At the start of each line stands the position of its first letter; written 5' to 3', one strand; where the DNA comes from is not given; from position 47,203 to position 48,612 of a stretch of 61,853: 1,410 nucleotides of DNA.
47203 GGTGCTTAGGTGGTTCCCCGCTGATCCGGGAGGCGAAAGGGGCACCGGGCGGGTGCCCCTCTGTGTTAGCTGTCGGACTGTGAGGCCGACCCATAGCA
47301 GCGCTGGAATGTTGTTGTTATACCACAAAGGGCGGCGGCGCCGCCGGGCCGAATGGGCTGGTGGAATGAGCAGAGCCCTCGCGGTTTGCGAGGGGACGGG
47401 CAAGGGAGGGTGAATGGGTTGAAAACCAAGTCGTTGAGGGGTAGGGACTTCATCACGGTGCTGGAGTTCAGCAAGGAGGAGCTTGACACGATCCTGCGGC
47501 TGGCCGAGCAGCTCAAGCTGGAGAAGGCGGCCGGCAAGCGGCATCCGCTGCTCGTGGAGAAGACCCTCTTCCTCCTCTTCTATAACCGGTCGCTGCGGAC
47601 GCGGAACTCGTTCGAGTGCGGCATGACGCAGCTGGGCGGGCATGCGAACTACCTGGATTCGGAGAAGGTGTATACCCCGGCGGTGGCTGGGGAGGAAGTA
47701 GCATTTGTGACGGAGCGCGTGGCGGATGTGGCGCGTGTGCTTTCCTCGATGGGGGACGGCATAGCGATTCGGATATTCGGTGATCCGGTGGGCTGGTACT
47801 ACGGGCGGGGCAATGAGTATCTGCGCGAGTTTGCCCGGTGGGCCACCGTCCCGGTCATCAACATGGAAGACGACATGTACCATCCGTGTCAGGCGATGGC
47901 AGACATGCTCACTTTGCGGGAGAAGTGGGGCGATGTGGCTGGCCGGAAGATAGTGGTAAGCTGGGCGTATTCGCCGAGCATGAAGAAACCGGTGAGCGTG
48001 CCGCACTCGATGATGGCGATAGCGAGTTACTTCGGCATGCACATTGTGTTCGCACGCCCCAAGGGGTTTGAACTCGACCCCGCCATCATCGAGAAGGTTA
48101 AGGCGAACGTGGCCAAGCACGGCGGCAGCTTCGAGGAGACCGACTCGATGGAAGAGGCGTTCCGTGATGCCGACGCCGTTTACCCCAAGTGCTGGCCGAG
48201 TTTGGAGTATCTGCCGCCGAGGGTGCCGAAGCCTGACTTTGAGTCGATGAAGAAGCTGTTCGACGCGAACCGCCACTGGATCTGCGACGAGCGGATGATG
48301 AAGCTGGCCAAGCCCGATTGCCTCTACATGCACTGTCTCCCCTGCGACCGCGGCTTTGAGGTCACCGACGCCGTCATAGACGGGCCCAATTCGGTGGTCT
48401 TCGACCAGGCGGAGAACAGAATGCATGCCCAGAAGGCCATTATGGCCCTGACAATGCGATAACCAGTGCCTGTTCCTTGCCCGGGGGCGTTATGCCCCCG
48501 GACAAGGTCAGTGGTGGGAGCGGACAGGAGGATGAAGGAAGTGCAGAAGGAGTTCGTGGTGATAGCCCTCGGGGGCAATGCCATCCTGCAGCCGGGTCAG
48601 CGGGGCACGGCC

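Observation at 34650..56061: Roughly 20 kb catabolic supercluster suggesting an undescribed ADI-like, ATP-yielding pathway for guanidino/ureido derivatives of omega-amino compounds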

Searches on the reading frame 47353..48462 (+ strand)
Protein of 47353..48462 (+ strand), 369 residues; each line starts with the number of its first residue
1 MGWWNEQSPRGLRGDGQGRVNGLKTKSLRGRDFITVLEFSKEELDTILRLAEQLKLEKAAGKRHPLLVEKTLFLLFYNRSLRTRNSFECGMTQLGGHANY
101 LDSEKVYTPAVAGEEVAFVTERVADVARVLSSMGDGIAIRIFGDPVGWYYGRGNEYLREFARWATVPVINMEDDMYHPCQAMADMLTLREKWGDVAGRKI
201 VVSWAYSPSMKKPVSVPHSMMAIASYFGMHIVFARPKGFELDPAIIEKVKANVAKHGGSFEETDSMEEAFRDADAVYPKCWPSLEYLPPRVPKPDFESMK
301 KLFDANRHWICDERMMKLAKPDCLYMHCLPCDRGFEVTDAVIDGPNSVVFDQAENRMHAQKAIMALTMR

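Call 3: search_protein_families(library=pfam, proteins=[window:47353-48462:+])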
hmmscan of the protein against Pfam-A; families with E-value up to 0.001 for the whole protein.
window:47353-48462:+ (369 aa): 2 families
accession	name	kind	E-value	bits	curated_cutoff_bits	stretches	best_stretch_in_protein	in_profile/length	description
PF02729.26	OTCace_N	-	9.2e-41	139.8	29.9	1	31-190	1-148/148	Aspartate/ornithine carbamoyltransferase, carbamoyl-P binding domain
PF00185.30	OTCace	-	1.5e-40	139.2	29.4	1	216-366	15-156/157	Aspartate/ornithine carbamoyltransferase, Asp/Orn binding domain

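Call 5: search_protein_families(library=ncbifam, proteins=[window:47353-48462:+], max_evalue=0.00001)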
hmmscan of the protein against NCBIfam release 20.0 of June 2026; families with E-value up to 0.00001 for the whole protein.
window:47353-48462:+ (369 aa): 16 families
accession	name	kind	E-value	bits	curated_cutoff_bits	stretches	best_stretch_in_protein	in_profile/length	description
NF003384.0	PRK04523.1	equivalog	5.1e-84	282.2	288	1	31-366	4-331/336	N-acetylornithine carbamoyltransferase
NF001986.0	PRK00779.1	subfamily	3e-76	256.5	306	1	28-368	3-304/307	ornithine carbamoyltransferase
TIGR00658.1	orni_carb_tr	equivalog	5.1e-73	245.9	280.85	1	31-368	1-303/304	ornithine carbamoyltransferase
TIGR04384.1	putr_carbamoyl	exception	1.9e-64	217.9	500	1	32-367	1-306/330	putrescine carbamoyltransferase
NF011380.0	PRK14805.1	equivalog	1.1e-58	198.7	421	1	32-365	3-297/302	ornithine carbamoyltransferase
NF005538.0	PRK07200.1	equivalog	4e-54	184.2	453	1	20-333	11-335/396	knotted carbamoyltransferase YgeW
TIGR03316.1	ygeW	equivalog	5.5e-51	173.7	500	1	20-357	8-354/391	knotted carbamoyltransferase YgeW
NF003286.0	PRK04284.1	subfamily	3e-49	167.9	515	1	26-368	2-330/332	ornithine carbamoyltransferase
NF009213.0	PRK12562.1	subfamily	3e-38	132.1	559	1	31-368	7-332/334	ornithine carbamoyltransferase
NF002032.1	PRK00856.1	equivalog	7.2e-35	120.6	263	1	31-367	1-296/297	aspartate carbamoyltransferase catalytic subunit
NF011379.0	PRK14804.1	equivalog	2.4e-31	109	373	2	163-364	117-305/311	ornithine carbamoyltransferase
NF002470.0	PRK01713.1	equivalog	3.7e-31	108.8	545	1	28-331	5-277/334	ornithine carbamoyltransferase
TIGR00670.1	asp_carb_tr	equivalog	2.2e-30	105.9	236.95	1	31-368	1-303/304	aspartate carbamoyltransferase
NF006046.0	PRK08192.1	equivalog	9.7e-21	74.4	512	1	28-368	4-317/339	aspartate carbamoyltransferase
NF008853.0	PRK11891.1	equivalog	1.9e-19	69.6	560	1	32-366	90-396/430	aspartate carbamoyltransferase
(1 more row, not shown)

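Call 8: find_homologous_proteins(query=window:47353-48462:+)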
Query window:47353-48462:+ (369 aa): 8000 proteins with E <= 0.001 among 8000 candidates; the best 120 are listed.
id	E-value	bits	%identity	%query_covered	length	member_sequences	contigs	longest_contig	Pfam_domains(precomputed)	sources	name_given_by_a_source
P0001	3.9e-232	788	97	94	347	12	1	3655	PF00185.31,PF02729.27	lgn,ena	-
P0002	9.1e-208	708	87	94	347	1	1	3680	PF00185.31,PF02729.27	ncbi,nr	ncbi:MAG TPA: ornithine carbamoyltransferase [Firmicutes bacterium]|nr:ornithine carbamoyltransferas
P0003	2.0e-207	707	85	94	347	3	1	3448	PF00185.31,PF02729.27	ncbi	-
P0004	2.3e-206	703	86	94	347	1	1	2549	PF00185.31,PF02729.27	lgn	-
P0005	2.7e-201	686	83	94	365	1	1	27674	PF00185.31,PF02729.27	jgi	jgi:ornithine carbamoyltransferase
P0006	2.4e-192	657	79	94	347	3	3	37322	PF00185.31,PF02729.27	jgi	jgi:ornithine carbamoyltransferase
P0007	2.3e-178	611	73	94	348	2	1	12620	PF00185.31,PF02729.27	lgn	-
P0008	2.8e-171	588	70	94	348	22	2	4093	PF00185.31,PF02729.27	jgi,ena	-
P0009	9.1e-171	586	71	94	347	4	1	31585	PF00185.31,PF02729.27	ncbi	ncbi:MAG TPA: ornithine carbamoyltransferase [Bacillota bacterium]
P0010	7.9e-170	583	71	94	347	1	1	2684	PF00185.31,PF02729.27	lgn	-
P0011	1.1e-167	576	69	94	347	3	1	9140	PF00185.31,PF02729.27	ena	-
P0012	1.5e-167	575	69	94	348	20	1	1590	PF00185.31,PF02729.27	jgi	-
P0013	9.3e-167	573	70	94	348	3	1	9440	PF00185.31,PF02729.27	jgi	-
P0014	2.6e-166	571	70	94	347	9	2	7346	PF00185.31,PF02729.27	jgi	jgi:N-acetylornithine carbamoyltransferase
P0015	2.2e-165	568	69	93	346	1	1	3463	PF00185.31,PF02729.27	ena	-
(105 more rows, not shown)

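Call 9: search_solved_structures(query=window:47419-48462:+, max_evalue=1e-10, show_alignments=2)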
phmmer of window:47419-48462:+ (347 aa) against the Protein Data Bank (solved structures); distinct sequences matched with E-value up to 1e-10: 64 (the best 60 are shown).
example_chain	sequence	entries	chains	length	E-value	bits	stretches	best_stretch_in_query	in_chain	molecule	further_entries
1pvv_A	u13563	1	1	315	2.5e-65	224.1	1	5-346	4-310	Ornithine carbamoyltransferase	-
1a1s_A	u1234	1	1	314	2.9e-65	223.9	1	5-346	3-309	ORNITHINE CARBAMOYLTRANSFERASE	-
3m5c_A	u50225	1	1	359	3.9e-61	210.3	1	9-344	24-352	N-acetylornithine carbamoyltransferase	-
3l05_A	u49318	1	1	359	1.1e-60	208.8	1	9-344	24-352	N-acetylornithine carbamoyltransferase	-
3l06_A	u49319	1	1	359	1.4e-60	208.5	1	9-344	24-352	N-acetylornithine carbamoyltransferase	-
3l02_A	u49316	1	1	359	1.4e-60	208.5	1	9-344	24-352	N-acetylornithine carbamoyltransferase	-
3kzc_A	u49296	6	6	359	1.4e-60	208.5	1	9-344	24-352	N-acetylornithine carbamoyltransferase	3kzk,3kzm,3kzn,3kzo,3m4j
3l04_A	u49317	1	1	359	1.8e-60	208.1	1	9-344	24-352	N-acetylornithine carbamoyltransferase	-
3m5d_A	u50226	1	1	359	1.9e-60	208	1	9-344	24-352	N-acetylornithine carbamoyltransferase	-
3m4n_A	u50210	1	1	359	2.7e-60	207.5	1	9-344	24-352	N-acetylornithine carbamoyltransferase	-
8qeu_A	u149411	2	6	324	8e-48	166.5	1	9-343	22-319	Ornithine transcarbamylase, chloroplastic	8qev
3q98_A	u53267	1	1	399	8.2e-46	159.9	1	3-311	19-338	transcarbamylase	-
4nf2_A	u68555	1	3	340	1.6e-45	158.9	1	5-343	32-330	Ornithine carbamoyltransferase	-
4ep1_A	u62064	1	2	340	1.6e-45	158.9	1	5-343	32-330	Ornithine carbamoyltransferase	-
2ef0_A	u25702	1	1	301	7.4e-44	153.5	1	10-343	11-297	Ornithine carbamoyltransferase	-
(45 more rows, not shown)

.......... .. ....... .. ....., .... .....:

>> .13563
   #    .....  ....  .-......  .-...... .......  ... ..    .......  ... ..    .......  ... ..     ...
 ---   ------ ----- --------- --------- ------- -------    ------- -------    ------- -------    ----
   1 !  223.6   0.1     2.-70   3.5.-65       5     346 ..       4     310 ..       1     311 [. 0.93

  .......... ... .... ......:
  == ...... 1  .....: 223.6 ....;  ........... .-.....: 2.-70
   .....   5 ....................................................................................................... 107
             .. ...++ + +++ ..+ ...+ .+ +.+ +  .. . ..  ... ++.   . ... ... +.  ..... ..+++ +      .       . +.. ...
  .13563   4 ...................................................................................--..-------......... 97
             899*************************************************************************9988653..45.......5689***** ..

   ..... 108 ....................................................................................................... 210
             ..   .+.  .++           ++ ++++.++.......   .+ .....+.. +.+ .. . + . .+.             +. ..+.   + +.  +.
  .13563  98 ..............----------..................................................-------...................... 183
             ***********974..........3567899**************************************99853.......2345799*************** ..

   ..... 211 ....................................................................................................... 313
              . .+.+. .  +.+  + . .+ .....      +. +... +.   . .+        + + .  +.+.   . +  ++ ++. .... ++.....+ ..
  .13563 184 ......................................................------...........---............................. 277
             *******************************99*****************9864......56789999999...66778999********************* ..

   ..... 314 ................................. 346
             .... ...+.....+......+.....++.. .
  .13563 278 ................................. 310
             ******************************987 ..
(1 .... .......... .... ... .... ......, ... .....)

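Call 10: find_encoding_contigs(protein=P0006, flank=10000, max_places=3)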
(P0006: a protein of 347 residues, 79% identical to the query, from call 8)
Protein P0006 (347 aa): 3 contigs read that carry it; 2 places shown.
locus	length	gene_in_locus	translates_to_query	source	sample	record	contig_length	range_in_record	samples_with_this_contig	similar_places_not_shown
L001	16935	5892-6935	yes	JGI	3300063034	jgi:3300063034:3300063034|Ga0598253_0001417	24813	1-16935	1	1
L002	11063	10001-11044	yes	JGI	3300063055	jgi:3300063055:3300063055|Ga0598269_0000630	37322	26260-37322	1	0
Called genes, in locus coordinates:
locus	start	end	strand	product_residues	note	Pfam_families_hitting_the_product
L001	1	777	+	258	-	?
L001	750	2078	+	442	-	PF19276:HD_assoc_2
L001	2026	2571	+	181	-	-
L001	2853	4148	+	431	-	PF09861:Lar_N, PF21113:LarA_C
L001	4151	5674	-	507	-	PF00171:Aldedh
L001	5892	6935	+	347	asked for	PF02729:OTCace_N, PF00185:OTCace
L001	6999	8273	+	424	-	PF00202:Aminotran_3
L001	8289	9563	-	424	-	PF01546:Peptidase_M20, PF07687:M20_dimer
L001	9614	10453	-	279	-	PF00795:CN_hydrolase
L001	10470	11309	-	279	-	PF12911:OppC_N, PF00528:BPD_transp_1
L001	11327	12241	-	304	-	PF19300:BPD_transp_1_N, PF00528:BPD_transp_1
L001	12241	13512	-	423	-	PF01546:Peptidase_M20, PF07687:M20_dimer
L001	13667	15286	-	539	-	PF00496:SBP_bac_5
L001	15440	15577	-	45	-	-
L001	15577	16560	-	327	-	PF00005:ABC_tran, PF13304:AAA_21 (faint), PF08352:oligo_HPY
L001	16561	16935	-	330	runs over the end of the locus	PF00005:ABC_tran, PF13304:AAA_21 (weak), PF08352:oligo_HPY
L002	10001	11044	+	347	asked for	PF02729:OTCace_N, PF00185:OTCace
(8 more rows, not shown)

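Call 15: find_related_loci(query=A1, collection=genome_contigs, flank=10000)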
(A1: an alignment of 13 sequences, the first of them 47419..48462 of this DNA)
Query A1 (347 aa) in genome_contigs; peptide patterns used: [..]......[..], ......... (x = any residue, [..] = any of these).
598 stretches matched a pattern (row limit reached: there are more); 581 encode a relative of the query (tblastn E <= 1e-3); the best 80 are kept; 80 distinct loci.
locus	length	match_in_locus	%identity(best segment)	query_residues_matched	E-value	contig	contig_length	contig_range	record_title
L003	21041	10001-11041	68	1-347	3e-174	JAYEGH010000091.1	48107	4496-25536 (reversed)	MAG: Candidatus Caldatribacteriota bacterium isolate MAG251 MAG251_91, whole genome shotgun sequence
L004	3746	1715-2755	69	1-347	0e+0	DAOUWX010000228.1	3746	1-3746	MAG TPA_asm: Atribacterota bacterium isolate CSMAG_886 CSMAG_886_k141_189046_length_3746_cov_26.0000, whole genome shotg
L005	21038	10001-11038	68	1-346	2e-166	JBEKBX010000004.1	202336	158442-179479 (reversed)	MAG: Acidimicrobiales bacterium isolate SPRUCE 146 SPRUCE_146_4, whole genome shotgun sequence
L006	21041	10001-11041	65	1-347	9e-163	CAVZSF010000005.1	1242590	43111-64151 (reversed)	MAG: uncultured Thermoleophilia bacterium isolate MFD00905.bin.1.128 genome assembly, contig: contig_20722, whole genome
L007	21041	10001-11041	67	1-347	1e-162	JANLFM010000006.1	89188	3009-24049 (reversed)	MAG: Caldisericota bacterium isolate A05DMB10 NODE_6_length_89188_cov_4.714113, whole genome shotgun sequence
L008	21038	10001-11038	65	1-346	7e-160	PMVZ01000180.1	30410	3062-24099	MAG: Acidimicrobiaceae bacterium isolate bog_528 73.20110700_S2D.47_contig_738, whole genome shotgun sequence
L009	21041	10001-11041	64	1-347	3e-159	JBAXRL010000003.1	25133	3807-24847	MAG: Actinomycetes bacterium isolate ELA582 MAG582_3, whole genome shotgun sequence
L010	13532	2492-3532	63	1-347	1e-156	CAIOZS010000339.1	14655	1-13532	MAG: uncultured Thermoleophilia bacterium isolate AlinenLipids_bin-3389 genome assembly, contig: bin-3389:339/352, whole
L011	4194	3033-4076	64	1-347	2e-159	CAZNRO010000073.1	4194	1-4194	MAG TPA_asm: uncultured Caldisericota bacterium isolate binchicken_co19_638 genome assembly, contig: NODE_38187_length_4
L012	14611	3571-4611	62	1-347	3e-153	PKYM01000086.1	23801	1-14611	MAG: Actinomycetota bacterium isolate palsa_645 73.20120500_P19.15_contig_3476, whole genome shotgun sequence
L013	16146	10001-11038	62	1-346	4e-153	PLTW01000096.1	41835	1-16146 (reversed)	MAG: Actinomycetota bacterium isolate bog_752 73.20120700_S1D.129_contig_14127, whole genome shotgun sequence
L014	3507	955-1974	63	1-340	5e-159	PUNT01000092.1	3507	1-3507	MAG: Halanaerobiales bacterium isolate B1Sed10_174 B1-Sed10-C45879, whole genome shotgun sequence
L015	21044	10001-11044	64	1-347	2e-152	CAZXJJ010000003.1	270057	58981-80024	MAG TPA_asm: uncultured Caldisericota bacterium isolate binchicken_co40_29 genome assembly, contig: NODE_44_length_27005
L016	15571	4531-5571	62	1-347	9e-151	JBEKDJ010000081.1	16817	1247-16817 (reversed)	MAG: Thermodesulfobacteriota bacterium isolate SPRUCE 180 SPRUCE_180_81, whole genome shotgun sequence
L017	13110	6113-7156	62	1-347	2e-150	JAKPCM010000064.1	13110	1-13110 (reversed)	MAG: Caldisericota bacterium isolate JPMR_maxbin.020 k141_1018276, whole genome shotgun sequence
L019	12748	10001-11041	61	1-346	2e-148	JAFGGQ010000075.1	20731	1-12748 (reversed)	MAG: bacterium isolate Zod_Metabat.1399 k87_5397681, whole genome shotgun sequence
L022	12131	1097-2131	61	3-346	2e-147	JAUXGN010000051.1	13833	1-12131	MAG: Candidatus Eisenbacteria bacterium isolate CSMAG_2930 CSMAG_2930_k117_5806891_length_13833_cov_15.3950, whole genom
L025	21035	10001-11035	61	3-346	9e-147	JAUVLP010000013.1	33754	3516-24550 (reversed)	MAG: Candidatus Eisenbacteria bacterium isolate CSMAG_509 CSMAG_509_k141_298726_length_33754_cov_11.5720, whole genome s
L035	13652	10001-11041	58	1-347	2e-144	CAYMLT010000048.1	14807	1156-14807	MAG TPA_asm: uncultured archaeon isolate binchicken_co129_606 genome assembly, contig: NODE_12192_length_14807_cov_4.349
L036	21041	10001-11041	59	1-347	3e-144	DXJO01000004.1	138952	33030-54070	MAG TPA_asm: Candidatus Thorarchaeota archaeon isolate MAG_9 k127_11697, whole genome shotgun sequence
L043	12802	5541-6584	60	1-347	1e-143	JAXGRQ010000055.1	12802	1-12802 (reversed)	MAG: Syntrophales bacterium isolate AnMBR.bin353 bin353_55, whole genome shotgun sequence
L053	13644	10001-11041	58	1-347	3e-142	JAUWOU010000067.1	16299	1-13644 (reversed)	MAG: Candidatus Thorarchaeota archaeon isolate CSMAG_2458 CSMAG_2458_k141_112755_length_16299_cov_9.9877, whole genome s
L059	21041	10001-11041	58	1-347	2e-141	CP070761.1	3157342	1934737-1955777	MAG: Candidatus Thorarchaeota archaeon isolate bin27 chromosome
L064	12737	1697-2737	57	1-347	2e-140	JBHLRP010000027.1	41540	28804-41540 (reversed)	MAG: Candidatus Thorarchaeota archaeon isolate TM1S.110 TM1S.110@1140, whole genome shotgun sequence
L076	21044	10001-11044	58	1-347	4e-139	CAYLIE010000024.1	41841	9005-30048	MAG TPA_asm: uncultured Anaerolineales bacterium isolate binchicken_co294_77 genome assembly, contig: NODE_1361_length_4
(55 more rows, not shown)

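Call 19: search_protein_families(library=pfam, proteins=[L076:16131-17384:+, L036:7267-9864:-, L059:11447-12046:+, L064:10769-11803:+, L022:8308-9888:+, L019:6179-7504:+, L035:5549-6745:-, L035:6854-7291:-, L036:12197-13087:-, L053:513-1100:-], max_evalue=0.00001)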
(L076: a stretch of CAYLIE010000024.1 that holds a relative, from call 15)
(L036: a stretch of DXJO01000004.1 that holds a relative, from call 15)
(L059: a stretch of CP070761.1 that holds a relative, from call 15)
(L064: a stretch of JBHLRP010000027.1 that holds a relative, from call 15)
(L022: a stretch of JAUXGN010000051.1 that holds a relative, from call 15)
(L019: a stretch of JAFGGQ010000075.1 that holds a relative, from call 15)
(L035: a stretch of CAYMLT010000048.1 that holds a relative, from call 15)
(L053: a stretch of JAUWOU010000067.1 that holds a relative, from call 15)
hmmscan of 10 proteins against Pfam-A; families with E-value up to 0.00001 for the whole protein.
L076:16131-17384:+ (417 aa): 1 family
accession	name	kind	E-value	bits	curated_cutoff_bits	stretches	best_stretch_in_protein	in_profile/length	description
PF00291.31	PALP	-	1.9e-76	257.7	35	1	77-375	2-295/295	Pyridoxal-phosphate dependent enzyme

L036:7267-9864:- (865 aa): 1 family
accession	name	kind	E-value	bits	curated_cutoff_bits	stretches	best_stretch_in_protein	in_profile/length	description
PF01804.23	Penicil_amidase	-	2.3e-185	618.9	21.3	1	63-824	1-659/675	Penicillin amidase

L059:11447-12046:+ (199 aa): 0 families

L064:10769-11803:+ (344 aa): 2 families
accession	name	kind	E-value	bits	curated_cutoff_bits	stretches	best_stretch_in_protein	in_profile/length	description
PF00005.33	ABC_tran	-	1.6e-35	123.1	25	1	36-187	2-137/137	ABC transporter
PF08352.17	oligo_HPY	-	6.7e-18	65.3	27.1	1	242-302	6-65/65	Oligopeptide/dipeptide transporter, C-terminal region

L022:8308-9888:+ (526 aa): 2 families
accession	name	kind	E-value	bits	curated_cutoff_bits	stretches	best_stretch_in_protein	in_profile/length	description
PF00005.33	ABC_tran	-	2.9e-53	180.6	25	2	23-171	2-136/137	ABC transporter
PF13304.12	AAA_21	-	3.4e-07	31.1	27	0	34-57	1-24/304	AAA domain, putative AbiEii toxin, Type IV TA system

L019:6179-7504:+ (441 aa): 2 families
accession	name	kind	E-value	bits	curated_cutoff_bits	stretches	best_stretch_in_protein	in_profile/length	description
PF01979.26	Amidohydro_1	-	6.5e-43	147.7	25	1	55-408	3-344/345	Amidohydrolase family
PF07969.17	Amidohydro_3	-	4.3e-07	30.2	29.7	0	286-377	352-448/472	Amidohydrolase family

L035:5549-6745:- (398 aa): 3 families
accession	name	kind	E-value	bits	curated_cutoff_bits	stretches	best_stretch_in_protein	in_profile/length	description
PF19583.5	ODP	-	8.8e-20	71.8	27.2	1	36-230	1-194/194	ODP family beta lactamase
PF00258.30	Flavodoxin_1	-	1.5e-10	41.9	25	1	258-378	1-131/143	Flavodoxin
PF00753.33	Lactamase_B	-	1.4e-06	28.8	22.7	1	38-171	6-153/196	Metallo-beta-lactamase superfamily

L035:6854-7291:- (145 aa): 0 families

L036:12197-13087:- (296 aa): 0 families

L053:513-1100:- (195 aa): 3 families
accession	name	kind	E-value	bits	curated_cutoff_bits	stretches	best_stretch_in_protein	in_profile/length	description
PF02915.23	Rubrerythrin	-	2.1e-30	106.3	22.8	1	12-143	1-136/137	Rubrerythrin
PF21349.2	RUBY_RBDX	-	2.5e-14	52.8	26.5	1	161-189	1-29/30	Rubrerythrin, rubredoxin-like domain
PF23458.2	DUF7130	-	6e-07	29.7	35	1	156-186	49-80/89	Domain of unknown function (DUF7130)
